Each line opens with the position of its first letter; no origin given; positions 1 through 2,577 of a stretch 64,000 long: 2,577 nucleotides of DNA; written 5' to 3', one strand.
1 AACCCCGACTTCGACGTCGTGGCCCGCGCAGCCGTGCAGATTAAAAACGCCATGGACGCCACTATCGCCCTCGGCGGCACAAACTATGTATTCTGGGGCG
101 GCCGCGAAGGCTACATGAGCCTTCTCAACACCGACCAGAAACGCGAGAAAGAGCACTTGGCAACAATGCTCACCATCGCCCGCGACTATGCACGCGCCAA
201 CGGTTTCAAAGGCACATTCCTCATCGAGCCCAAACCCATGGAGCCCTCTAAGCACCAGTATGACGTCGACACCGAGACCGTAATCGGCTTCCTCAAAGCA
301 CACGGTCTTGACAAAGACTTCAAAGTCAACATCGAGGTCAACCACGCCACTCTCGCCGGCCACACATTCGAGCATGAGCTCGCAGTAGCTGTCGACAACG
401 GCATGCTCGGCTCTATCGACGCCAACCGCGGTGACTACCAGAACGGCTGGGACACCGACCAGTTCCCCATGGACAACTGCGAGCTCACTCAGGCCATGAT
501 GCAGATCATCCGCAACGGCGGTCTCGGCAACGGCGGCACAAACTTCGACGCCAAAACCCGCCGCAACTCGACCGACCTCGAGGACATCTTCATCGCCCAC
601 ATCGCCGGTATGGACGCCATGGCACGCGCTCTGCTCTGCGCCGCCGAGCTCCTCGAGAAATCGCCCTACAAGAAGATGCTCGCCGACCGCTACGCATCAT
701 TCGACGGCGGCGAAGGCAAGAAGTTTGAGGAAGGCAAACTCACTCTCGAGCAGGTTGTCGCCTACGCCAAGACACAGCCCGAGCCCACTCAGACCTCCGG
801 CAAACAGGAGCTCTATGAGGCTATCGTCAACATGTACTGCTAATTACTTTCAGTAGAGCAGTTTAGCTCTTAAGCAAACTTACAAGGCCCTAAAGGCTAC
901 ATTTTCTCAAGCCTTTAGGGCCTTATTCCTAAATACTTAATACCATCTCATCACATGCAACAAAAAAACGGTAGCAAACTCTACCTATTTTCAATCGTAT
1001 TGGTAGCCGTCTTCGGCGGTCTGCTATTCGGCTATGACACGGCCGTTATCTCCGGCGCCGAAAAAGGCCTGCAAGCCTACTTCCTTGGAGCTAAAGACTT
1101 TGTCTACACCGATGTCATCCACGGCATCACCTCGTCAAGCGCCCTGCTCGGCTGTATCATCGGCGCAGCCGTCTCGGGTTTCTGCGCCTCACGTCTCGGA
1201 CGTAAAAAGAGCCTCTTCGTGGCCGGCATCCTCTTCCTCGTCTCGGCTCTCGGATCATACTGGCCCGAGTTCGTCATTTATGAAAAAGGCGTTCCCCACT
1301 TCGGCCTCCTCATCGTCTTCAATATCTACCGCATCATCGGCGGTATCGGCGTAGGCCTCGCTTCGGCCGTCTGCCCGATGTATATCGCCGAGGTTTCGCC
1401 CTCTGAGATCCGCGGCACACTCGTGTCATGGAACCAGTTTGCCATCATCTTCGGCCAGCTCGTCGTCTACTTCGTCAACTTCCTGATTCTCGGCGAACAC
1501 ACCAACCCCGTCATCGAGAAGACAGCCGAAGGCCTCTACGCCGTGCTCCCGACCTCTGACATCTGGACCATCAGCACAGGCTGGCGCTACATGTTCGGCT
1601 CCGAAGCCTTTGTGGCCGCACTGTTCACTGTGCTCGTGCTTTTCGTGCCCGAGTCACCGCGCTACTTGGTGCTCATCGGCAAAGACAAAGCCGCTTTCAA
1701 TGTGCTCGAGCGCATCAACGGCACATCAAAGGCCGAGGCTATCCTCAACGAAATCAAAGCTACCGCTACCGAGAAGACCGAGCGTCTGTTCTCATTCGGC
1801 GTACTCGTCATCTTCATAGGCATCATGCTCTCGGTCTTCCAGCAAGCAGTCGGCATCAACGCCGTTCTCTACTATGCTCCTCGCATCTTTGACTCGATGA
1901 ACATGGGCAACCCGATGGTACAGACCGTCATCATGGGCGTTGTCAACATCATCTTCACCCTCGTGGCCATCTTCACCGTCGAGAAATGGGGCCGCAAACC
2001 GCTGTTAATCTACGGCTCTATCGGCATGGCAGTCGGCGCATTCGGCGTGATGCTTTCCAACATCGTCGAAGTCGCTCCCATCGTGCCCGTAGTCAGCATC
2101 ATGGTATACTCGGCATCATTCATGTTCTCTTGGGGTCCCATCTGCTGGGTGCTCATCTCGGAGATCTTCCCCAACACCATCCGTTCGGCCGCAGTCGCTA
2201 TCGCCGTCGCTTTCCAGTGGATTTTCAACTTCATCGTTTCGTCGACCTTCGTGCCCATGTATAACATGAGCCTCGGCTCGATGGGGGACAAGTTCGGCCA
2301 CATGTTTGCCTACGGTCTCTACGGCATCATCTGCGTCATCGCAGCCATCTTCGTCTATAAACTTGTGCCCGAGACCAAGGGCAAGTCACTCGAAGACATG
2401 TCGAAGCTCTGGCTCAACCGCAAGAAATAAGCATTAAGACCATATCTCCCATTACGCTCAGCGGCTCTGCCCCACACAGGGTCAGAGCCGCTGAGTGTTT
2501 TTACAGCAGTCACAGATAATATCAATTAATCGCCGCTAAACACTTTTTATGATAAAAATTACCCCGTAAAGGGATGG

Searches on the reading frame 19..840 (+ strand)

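Call 55: search_protein_families(library=pfam, proteins=[window:19-840:+], max_evalue=0.00001)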
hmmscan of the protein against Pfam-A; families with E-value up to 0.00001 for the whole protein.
window:19-840:+ (274 aa): 1 family
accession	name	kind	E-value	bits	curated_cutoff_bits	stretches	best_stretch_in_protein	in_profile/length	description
PF01261.30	AP_endonuc_2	-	1.9e-06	28.2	31.1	1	4-119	66-169/249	Xylose isomerase-like TIM barrel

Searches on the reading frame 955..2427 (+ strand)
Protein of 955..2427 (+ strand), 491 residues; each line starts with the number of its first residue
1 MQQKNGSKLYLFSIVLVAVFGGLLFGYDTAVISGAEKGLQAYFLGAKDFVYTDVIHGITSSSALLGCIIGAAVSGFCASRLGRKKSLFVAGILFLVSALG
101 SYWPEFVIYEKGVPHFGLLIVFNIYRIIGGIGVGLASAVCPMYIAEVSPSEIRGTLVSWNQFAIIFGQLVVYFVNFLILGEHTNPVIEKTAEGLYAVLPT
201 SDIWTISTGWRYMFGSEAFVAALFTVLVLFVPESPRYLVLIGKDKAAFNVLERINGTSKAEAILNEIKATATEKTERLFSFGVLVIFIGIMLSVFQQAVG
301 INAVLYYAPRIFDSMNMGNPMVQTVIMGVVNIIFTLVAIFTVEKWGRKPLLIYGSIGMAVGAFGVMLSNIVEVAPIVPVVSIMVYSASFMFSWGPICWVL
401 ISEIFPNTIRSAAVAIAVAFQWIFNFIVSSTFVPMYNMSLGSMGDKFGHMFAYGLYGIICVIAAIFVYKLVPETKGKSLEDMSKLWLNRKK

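Call 55: search_protein_families(library=pfam, proteins=[window:955-2427:+], max_evalue=0.00001)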
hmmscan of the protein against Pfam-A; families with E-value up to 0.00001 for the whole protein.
window:955-2427:+ (491 aa): 2 families
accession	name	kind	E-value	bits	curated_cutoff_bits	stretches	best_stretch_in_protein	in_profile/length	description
PF00083.30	Sugar_tr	-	2.7e-115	386.2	22.3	1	15-486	2-452/452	Sugar (and other) transporter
PF07690.21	MFS_1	-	4.6e-21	75.5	33.4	1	30-426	13-344/347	Major Facilitator Superfamily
